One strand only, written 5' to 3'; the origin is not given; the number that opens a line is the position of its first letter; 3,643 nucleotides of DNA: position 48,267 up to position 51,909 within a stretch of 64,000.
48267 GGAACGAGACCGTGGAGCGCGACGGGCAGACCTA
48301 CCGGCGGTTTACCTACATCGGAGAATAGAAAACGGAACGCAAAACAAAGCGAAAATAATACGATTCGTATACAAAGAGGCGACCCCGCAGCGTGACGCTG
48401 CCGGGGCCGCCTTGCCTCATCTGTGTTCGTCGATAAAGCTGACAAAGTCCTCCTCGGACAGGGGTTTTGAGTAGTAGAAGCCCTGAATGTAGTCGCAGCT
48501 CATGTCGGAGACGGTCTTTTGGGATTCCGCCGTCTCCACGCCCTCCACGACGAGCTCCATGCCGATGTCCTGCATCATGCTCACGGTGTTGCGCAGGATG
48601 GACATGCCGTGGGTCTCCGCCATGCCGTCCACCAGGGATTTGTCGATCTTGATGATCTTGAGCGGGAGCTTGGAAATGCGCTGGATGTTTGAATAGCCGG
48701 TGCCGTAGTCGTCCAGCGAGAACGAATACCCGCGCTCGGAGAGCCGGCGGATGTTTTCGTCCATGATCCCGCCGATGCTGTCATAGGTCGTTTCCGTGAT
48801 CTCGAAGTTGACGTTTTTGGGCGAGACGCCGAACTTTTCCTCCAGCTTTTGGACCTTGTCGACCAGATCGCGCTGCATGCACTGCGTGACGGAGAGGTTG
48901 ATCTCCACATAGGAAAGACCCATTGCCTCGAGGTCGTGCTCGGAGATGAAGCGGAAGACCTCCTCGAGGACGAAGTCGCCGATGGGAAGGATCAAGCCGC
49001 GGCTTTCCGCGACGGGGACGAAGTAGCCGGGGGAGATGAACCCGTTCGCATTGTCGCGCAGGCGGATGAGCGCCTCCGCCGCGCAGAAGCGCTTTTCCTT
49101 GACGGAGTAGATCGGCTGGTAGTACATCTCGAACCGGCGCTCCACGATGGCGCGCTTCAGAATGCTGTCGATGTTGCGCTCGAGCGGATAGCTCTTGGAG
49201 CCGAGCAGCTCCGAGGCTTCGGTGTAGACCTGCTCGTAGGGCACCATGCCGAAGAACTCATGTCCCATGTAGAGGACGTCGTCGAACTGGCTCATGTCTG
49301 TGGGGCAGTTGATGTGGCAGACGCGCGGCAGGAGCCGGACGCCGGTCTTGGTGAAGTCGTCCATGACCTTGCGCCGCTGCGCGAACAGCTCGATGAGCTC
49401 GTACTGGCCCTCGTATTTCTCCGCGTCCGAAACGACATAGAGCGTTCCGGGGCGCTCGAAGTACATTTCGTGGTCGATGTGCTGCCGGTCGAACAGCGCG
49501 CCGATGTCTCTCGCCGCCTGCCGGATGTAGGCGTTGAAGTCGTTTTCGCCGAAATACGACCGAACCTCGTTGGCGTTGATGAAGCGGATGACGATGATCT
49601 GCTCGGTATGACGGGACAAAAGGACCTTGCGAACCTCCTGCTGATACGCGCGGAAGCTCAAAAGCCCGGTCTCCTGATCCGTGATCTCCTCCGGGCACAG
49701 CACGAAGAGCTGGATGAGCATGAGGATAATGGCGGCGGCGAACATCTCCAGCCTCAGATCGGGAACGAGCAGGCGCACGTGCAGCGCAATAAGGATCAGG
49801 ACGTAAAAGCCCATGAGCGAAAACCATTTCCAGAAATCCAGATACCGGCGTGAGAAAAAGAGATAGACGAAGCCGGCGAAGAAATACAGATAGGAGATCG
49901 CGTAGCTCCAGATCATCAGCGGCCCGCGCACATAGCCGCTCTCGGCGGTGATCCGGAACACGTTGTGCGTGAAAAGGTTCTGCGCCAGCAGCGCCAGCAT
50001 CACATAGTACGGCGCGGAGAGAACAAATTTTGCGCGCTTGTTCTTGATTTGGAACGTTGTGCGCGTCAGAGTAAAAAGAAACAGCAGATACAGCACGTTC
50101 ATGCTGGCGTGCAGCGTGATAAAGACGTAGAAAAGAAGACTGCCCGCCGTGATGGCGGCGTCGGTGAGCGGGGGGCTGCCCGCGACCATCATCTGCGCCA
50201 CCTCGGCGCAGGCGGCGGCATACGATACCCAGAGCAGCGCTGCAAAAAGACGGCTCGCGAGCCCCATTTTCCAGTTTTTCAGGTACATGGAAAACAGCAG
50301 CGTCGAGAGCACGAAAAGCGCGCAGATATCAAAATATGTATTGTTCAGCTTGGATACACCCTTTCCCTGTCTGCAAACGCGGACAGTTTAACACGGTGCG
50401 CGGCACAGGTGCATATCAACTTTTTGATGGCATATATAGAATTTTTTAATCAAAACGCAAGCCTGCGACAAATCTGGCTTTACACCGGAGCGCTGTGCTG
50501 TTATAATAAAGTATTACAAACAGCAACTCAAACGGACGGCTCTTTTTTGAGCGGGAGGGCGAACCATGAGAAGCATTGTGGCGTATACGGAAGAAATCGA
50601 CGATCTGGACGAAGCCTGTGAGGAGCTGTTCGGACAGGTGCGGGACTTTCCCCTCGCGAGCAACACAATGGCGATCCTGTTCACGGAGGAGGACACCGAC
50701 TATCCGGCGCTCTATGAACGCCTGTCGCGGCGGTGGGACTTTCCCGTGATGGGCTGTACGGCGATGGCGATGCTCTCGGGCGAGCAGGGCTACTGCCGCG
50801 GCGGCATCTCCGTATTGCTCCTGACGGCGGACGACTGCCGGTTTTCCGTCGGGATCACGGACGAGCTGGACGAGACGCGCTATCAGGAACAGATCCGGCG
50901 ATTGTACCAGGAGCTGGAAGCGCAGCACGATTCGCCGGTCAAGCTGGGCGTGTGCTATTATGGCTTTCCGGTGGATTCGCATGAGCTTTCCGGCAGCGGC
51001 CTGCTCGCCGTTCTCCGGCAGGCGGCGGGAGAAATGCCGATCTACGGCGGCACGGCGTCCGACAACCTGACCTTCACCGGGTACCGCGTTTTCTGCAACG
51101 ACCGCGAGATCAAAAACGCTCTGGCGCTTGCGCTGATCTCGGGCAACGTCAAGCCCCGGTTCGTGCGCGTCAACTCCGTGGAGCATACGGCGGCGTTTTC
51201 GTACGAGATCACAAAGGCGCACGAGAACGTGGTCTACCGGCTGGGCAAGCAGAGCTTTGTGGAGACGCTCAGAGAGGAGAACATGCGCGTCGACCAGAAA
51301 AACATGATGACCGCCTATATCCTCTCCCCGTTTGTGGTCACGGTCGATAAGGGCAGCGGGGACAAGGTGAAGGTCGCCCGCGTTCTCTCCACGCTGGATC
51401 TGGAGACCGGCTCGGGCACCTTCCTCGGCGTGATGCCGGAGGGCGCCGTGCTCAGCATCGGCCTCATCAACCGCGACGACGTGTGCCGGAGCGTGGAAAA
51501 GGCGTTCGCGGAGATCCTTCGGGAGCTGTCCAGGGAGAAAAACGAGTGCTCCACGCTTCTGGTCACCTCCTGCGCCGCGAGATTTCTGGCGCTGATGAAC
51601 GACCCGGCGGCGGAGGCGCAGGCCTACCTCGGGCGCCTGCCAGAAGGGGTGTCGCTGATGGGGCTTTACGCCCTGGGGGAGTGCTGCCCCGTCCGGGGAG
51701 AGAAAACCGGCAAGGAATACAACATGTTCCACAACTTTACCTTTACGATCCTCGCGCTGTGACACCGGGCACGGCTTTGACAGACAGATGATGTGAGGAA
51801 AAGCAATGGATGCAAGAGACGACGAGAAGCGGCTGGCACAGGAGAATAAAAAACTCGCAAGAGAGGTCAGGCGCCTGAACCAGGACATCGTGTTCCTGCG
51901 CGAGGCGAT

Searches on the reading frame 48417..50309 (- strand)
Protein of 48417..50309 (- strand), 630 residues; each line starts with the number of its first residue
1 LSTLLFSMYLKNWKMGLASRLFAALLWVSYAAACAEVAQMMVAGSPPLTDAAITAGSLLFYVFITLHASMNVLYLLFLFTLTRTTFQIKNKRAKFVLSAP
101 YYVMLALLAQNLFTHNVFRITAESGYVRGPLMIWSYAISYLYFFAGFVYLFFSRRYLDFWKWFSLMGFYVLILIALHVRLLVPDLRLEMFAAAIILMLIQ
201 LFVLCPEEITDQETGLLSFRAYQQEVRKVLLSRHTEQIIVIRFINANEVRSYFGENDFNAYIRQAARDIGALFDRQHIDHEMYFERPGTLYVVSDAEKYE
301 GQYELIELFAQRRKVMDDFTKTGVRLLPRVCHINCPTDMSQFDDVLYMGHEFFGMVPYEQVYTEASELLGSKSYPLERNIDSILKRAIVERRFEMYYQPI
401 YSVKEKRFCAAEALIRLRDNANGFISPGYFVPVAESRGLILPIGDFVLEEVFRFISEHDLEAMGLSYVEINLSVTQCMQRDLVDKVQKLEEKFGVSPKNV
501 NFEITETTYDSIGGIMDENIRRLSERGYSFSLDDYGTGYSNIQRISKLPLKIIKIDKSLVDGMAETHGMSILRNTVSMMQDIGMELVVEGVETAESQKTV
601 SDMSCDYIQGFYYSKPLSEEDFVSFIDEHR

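Call 16: search_protein_families(library=pfam, proteins=[window:48417-50309:-], max_evalue=0.001)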
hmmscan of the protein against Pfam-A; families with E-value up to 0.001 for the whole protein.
window:48417-50309:- (630 aa): 1 family
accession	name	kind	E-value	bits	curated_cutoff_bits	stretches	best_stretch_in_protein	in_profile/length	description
PF00563.25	EAL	-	8.3e-61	205.8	31.3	1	384-616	4-236/236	EAL domain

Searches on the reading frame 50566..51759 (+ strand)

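Call 16: search_protein_families(library=pfam, proteins=[window:50566-51759:+], max_evalue=0.001)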
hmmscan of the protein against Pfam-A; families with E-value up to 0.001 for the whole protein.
window:50566-51759:+ (398 aa): 2 families
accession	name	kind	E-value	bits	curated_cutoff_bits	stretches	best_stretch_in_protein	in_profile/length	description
PF08495.15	FIST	-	2.3e-23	83.5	23.2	1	35-227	2-187/189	FIST N domain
PF10442.14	FIST_C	-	4.2e-13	50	28.5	1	243-375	12-131/131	FIST C domain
